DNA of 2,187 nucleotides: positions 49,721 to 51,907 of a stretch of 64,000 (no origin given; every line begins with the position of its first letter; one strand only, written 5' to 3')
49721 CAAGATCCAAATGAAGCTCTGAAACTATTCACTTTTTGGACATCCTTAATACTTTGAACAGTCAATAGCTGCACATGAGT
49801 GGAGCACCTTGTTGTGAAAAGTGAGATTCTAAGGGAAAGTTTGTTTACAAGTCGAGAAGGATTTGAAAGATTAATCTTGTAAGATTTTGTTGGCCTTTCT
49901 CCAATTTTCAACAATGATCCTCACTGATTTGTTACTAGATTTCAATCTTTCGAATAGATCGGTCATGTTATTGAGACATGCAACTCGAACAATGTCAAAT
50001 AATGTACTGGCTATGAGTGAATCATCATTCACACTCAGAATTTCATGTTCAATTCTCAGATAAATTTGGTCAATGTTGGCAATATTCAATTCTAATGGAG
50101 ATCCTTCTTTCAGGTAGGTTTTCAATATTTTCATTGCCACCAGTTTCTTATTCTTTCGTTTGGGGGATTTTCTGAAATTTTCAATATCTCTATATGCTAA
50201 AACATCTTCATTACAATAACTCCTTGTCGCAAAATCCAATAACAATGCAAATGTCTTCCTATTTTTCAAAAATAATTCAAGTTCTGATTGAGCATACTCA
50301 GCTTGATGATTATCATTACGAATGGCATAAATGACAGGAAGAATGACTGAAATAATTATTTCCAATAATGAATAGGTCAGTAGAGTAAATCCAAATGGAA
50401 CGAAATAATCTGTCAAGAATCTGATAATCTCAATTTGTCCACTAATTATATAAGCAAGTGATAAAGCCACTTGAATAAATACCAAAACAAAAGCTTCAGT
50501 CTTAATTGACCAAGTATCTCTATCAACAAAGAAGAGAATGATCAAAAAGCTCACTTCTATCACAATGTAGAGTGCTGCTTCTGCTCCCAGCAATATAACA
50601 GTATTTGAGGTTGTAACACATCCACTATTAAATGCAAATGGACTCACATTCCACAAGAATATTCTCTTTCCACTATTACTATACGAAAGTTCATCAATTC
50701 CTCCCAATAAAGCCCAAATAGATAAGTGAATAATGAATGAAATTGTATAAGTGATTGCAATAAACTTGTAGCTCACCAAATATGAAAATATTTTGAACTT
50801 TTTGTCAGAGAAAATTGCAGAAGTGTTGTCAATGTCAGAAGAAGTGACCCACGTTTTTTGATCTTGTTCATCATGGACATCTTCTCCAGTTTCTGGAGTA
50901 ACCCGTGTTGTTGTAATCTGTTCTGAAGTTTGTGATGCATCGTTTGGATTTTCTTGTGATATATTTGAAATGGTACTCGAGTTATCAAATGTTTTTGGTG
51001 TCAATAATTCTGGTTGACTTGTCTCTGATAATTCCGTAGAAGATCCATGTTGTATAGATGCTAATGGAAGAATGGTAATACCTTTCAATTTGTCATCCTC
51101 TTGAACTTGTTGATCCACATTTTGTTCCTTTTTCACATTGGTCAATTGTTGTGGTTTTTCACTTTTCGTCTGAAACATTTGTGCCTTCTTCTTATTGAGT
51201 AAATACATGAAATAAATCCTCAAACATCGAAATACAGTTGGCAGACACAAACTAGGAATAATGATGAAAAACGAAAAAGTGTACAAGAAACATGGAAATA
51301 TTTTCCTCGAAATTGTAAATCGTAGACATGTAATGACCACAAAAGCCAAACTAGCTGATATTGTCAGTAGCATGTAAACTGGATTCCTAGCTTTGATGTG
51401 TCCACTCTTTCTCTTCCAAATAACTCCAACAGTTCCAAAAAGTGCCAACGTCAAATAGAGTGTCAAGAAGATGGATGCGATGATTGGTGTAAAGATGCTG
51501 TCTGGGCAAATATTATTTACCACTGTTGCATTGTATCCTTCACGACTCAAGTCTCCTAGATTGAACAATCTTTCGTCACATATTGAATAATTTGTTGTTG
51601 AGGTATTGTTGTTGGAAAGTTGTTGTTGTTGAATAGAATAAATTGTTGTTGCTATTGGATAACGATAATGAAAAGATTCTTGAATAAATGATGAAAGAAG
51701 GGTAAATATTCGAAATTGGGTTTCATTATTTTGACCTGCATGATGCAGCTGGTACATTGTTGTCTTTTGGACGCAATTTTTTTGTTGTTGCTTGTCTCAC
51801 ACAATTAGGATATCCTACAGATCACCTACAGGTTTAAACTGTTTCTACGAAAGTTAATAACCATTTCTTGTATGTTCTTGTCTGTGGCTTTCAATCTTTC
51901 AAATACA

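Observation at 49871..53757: Tandem pair of 7TM-RGS (AtRGS1-like) receptors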

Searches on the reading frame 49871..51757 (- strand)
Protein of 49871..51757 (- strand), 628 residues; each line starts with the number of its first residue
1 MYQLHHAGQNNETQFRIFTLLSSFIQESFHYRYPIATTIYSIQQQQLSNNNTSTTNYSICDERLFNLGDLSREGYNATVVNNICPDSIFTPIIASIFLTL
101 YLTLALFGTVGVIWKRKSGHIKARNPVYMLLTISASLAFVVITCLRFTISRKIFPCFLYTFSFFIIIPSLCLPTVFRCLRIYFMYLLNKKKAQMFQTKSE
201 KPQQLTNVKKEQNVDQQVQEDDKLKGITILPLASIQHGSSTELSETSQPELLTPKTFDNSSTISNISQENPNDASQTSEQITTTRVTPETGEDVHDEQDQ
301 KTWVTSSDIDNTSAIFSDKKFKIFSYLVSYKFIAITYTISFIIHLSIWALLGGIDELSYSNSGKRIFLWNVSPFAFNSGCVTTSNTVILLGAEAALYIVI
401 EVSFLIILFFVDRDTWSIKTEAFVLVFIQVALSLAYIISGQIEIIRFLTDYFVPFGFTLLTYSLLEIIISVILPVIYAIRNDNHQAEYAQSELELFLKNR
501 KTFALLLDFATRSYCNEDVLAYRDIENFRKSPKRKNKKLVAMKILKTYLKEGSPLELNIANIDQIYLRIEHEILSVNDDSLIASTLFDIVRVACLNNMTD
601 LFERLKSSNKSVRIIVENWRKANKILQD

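Call 3: search_protein_families(library=pfam, proteins=[window:49871-51757:-], max_evalue=0.1)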
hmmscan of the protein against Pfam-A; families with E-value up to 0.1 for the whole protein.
window:49871-51757:- (628 aa): 3 families
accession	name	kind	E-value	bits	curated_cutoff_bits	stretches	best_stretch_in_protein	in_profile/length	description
PF00615.24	RGS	-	9e-06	26.5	23.9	1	496-560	5-69/117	Regulator of G protein signaling domain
PF21445.3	ADDB_N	-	0.034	13.8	26.6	1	456-532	208-284/290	ADDB, N-terminal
PF03647.18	Tmemb_14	-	0.072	14.2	24.8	0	116-165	45-88/92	Transmembrane proteins 14C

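Call 5: find_homologous_proteins(query=window:49871-51757:-, max_evalue=0.001)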
Query window:49871-51757:- (628 aa): 5 proteins with E <= 0.001 among 8000 candidates.
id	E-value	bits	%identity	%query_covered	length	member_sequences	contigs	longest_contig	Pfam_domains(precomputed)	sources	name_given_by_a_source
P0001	0.0e+0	1359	99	100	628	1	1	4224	PF00615.25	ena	-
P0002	6.0e-188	645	52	90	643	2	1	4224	PF00615.25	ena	-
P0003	8.2e-158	545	48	91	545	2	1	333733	PF00615.25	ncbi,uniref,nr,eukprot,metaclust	ncbi:predicted protein [Naegleria gruberi]|uniref:Predicted protein n=1 Tax=Naegleria gruberi TaxID=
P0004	5.4e-113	397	44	52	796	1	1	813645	PF00615.25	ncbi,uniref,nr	ncbi:hypothetical protein C9374_011232 [Naegleria lovaniensis]|uniref:RGS domain-containing protein 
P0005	1.1e-66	244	31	81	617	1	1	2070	-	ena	-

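Call 19: find_encoding_contigs(protein=P0001, flank=5000, max_places=4)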
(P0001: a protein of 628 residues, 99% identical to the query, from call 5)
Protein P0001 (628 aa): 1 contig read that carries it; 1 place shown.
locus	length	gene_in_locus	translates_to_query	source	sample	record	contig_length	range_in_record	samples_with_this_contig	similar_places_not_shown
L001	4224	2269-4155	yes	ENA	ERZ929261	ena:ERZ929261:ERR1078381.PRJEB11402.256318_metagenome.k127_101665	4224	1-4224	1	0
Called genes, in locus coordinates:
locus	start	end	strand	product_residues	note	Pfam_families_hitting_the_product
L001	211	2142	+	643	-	PF00615:RGS (faint)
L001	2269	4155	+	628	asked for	PF00615:RGS (faint)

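Call 20: find_encoding_contigs(protein=P0003, flank=10000, max_places=3)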
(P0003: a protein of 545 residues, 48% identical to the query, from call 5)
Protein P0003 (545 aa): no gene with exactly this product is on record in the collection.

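Call 26: predict_structure(alignment_id=A1)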
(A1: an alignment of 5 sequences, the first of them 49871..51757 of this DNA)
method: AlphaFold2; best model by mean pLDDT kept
length: 628 residues; sequences in the alignment: 5
mean_pLDDT: 47.4   pTM: 0.28
mean pLDDT of the five models: 47.4, 46.8, 46.8, 45.7, 42.2
residues with pLDDT >= 90: 0; 70-90: 106; 50-70: 135; < 50: 387
segments of 3 or more residues with pLDDT < 50: 1-92, 119-126, 150-158, 164-322, 324-331, 352-388, 412-418, 431-433, 435-489, 625-628
pLDDT, mean of each block of 10 residues (from residue 1): 36 43 42 38 34 31 37 31 38 54 59 52 46 57 54 48 49 47 46 38 27 22 21 21 21 21 23 24 22 23 32 40 49 54 56 45 41 40 48 54 54 49 52 47 36 33 44 42 37 69 75 73 82 71 82 65 79 79 79 78 75 74 50
secondary structure, 60 per line:
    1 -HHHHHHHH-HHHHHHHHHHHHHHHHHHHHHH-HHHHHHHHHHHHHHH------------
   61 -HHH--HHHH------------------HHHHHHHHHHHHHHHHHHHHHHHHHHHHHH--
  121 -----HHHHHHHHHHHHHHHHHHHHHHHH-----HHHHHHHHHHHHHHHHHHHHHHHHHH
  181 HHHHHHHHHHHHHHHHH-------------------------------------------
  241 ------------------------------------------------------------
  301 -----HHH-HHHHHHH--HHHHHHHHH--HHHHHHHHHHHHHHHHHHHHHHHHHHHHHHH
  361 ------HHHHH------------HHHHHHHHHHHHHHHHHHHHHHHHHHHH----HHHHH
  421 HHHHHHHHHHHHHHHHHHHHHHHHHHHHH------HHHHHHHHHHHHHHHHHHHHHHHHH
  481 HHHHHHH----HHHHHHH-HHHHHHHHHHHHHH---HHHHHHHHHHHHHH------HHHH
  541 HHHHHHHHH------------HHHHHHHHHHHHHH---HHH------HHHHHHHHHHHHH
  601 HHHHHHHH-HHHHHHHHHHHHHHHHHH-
elements in order: H2-9 H11-32 H34-48 H67-70 H89-118 H126-149 H155-197 H310-316 H319-327 H330-360 H367-371 H384-411 H416-449 H456-487 H492-498 H500-513 H517-530 H537-549 H562-575 H588-608 H610-627

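Call 30: search_protein_representatives(alignment_id=A1)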
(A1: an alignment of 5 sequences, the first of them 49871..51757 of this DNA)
Query: 5 sequences, 643 profile positions. Proteins with E-value up to 0.001 (for the whole library): 790; up to 1e-10: 228; up to 1e-30: 113. The best 150 are listed.
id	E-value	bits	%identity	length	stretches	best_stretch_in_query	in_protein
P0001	6.0e-299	1009.9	-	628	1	1-642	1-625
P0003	2.5e-256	869.1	-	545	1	45-640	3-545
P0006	1.1e-199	682.0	-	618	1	38-640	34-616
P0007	3.1e-190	650.7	-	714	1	14-636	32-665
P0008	3.8e-188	643.9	-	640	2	269-638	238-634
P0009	4.3e-180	617.3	-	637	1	23-633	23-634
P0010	6.3e-159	547.3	-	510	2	304-638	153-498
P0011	2.8e-158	545.2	-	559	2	308-639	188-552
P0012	8.0e-158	543.7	-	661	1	37-637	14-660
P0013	1.2e-152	526.6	-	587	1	268-639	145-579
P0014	2.2e-149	515.8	-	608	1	58-640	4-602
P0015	3.1e-141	488.9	-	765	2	37-595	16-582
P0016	1.8e-140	486.4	-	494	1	42-534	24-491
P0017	8.2e-136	471.0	-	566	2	327-633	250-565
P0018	2.4e-134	466.1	-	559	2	333-634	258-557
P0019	3.7e-133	462.2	-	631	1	50-642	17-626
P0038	3.5e-90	320.2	-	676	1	7-638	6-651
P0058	3.0e-68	247.7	-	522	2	348-640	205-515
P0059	4.0e-68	247.3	-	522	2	315-637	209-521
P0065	2.5e-61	224.9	-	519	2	287-630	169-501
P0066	5.1e-61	223.9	-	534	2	325-629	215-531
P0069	5.2e-59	217.2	-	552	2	326-625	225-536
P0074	2.6e-54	201.7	-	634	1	96-638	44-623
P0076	4.7e-53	197.5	-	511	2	310-629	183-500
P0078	2.5e-52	195.1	-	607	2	253-622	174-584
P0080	1.2e-49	186.2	-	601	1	89-635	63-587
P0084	4.0e-47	177.9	-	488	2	335-632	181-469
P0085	9.6e-47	176.7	-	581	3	259-595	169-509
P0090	2.3e-44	168.8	-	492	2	323-624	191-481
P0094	2.6e-43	165.4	-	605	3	328-601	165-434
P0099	8.9e-39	150.4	-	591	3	331-595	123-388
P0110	2.3e-33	132.5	-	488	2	281-631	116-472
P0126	4.8e-28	114.9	-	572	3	382-596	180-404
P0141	2.1e-22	96.3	-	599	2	394-592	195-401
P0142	3.1e-22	95.7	-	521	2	428-630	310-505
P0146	1.4e-21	93.6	-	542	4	507-596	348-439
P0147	3.6e-21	92.2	-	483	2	85-212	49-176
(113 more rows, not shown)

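Call 32: list_cluster_members(proteins=[P0006, P0007, P0009, P0012, P0019, P0038, P0074, P0080, P0141, P0146])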
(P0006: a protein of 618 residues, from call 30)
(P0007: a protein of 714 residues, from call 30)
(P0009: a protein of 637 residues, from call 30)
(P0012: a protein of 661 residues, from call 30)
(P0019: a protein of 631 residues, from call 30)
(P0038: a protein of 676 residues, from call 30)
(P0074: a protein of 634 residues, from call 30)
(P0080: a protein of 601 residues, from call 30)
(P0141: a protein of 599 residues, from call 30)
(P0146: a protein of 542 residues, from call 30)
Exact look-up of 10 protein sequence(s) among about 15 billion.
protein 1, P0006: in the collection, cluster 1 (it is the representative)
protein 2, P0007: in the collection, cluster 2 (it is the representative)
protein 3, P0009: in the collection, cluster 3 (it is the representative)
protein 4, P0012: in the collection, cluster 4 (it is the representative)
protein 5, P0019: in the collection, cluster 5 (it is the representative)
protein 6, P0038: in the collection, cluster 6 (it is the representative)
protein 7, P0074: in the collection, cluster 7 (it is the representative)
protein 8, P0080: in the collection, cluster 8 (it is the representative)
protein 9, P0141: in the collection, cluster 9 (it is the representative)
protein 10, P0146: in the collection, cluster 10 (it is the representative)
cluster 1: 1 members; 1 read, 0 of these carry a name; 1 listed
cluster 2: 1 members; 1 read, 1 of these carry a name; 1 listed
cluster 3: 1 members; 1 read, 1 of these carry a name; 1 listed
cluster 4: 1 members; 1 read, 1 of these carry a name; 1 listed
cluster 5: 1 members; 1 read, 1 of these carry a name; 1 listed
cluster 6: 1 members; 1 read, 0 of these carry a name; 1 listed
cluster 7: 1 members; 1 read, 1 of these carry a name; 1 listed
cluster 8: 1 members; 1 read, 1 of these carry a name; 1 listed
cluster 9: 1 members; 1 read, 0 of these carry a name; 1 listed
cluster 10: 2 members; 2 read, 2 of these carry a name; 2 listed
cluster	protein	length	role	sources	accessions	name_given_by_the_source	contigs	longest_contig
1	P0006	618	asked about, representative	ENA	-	-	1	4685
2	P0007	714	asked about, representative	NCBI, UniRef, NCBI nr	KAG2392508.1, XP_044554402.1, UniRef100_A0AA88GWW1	hypothetical protein C9374_011233 [Naegleria lovaniensis] | RGS domain-containing protein n=1 Tax=Naegleria lovaniensis TaxID=51637 ... | uncharacterized protein C9374_011233 [Naegleria lovaniensis]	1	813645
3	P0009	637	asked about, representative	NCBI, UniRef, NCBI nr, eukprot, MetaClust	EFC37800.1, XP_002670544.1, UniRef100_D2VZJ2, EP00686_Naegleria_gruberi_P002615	predicted protein [Naegleria gruberi] | Predicted protein n=1 Tax=Naegleria gruberi TaxID=5762 RepID=D2VZJ2_NAEGR | uncharacterized protein NAEGRDRAFT_59680 [Naegleria gruberi]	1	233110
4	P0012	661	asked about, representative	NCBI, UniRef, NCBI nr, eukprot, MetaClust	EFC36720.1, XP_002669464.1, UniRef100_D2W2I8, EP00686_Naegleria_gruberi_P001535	predicted protein [Naegleria gruberi] | Predicted protein n=1 Tax=Naegleria gruberi TaxID=5762 RepID=D2W2I8_NAEGR | uncharacterized protein NAEGRDRAFT_75602 [Naegleria gruberi]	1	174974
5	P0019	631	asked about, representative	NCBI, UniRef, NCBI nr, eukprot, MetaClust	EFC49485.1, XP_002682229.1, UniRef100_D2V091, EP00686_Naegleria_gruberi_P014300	predicted protein [Naegleria gruberi] | Predicted protein n=1 Tax=Naegleria gruberi TaxID=5762 RepID=D2V091_NAEGR | uncharacterized protein NAEGRDRAFT_62211 [Naegleria gruberi]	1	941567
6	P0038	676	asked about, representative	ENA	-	-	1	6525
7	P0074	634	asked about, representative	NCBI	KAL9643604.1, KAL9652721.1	hypothetical protein ABK040_015771 [Willaertia magna]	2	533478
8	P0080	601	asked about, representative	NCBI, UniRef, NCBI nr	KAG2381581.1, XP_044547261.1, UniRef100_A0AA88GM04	hypothetical protein C9374_005965 [Naegleria lovaniensis] | RGS domain-containing protein n=1 Tax=Naegleria lovaniensis TaxID=51637 ... | uncharacterized protein C9374_005965 [Naegleria lovaniensis]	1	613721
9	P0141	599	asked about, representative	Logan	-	-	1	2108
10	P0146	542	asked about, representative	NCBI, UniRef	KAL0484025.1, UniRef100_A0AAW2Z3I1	hypothetical protein AKO1_014083 [Acrasis kona] | RGS domain-containing protein n=1 Tax=Acrasis kona TaxID=1008807 RepID=A0AAW2Z3I1_9EUKA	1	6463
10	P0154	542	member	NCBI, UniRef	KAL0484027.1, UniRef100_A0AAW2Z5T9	hypothetical protein AKO1_004658 [Acrasis kona] | RGS domain-containing protein n=1 Tax=Acrasis kona TaxID=1008807 RepID=A0AAW2Z5T9_9EUKA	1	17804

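Call 40: find_encoding_contigs(protein=P0007, flank=10000, max_places=2)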
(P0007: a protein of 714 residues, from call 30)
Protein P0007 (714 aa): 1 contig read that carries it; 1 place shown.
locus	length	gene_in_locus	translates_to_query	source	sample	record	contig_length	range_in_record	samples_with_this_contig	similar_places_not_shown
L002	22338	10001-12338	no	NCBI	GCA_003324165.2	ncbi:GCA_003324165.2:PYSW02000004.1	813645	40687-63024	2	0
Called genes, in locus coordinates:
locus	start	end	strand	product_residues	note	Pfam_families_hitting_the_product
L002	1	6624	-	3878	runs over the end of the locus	-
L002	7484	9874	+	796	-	PF00615:RGS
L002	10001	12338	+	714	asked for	PF00615:RGS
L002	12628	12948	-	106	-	-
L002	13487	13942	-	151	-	-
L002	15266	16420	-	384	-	-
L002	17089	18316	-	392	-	-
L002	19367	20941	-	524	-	-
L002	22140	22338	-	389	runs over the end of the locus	-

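Call 41: find_encoding_contigs(protein=P0006, flank=10000, max_places=2)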
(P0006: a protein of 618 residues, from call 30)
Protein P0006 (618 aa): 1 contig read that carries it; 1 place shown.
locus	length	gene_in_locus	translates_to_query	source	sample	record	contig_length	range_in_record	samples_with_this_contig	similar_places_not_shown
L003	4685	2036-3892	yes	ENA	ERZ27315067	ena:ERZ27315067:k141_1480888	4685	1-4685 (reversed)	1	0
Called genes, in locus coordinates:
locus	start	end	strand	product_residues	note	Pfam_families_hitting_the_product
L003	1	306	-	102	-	?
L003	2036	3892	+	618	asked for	PF00615:RGS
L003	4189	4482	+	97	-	-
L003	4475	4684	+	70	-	?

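Call 45: predict_structure(alignment_id=A3)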
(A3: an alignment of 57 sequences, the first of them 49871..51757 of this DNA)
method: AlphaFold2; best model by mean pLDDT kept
length: 628 residues; sequences in the alignment: 57
mean_pLDDT: 79.7   pTM: 0.68
mean pLDDT of the five models: 79.7, 79.3, 79.0, 78.4, 77.2
residues with pLDDT >= 90: 378; 70-90: 64; 50-70: 57; < 50: 129
segments of 3 or more residues with pLDDT < 50: 1-50, 226-230, 232-234, 236-241, 243-252, 256-270, 272-296, 303-307
pLDDT, mean of each block of 10 residues (from residue 1): 37 43 42 39 44 66 94 94 95 98 98 94 93 95 96 96 93 93 88 70 53 51 47 46 47 45 43 44 40 48 51 66 90 93 96 97 95 96 94 96 95 85 96 96 91 95 97 97 69 91 94 91 95 84 96 90 96 95 95 93 94 94 84
secondary structure, 60 per line:
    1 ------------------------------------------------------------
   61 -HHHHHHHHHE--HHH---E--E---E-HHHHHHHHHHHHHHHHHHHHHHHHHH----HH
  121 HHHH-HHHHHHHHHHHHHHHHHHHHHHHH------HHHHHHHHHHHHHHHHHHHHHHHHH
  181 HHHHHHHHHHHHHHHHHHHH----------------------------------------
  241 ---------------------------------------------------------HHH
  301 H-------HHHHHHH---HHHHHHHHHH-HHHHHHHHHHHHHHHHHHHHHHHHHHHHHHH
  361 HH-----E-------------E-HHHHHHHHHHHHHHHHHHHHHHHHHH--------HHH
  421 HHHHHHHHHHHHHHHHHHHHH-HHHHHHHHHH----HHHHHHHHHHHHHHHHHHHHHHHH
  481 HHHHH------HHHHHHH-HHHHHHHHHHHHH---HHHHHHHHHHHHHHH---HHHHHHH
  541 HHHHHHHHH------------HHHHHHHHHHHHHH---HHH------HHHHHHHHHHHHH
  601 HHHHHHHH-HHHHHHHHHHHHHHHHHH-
elements in order: H62-70 H89-114 H119-124 H126-149 H156-200 H298-301 H309-315 H319-328 H330-362 H384-409 H418-441 H443-452 H457-485 H492-498 H500-512 H516-530 H534-549 H562-575 H588-608 H610-627
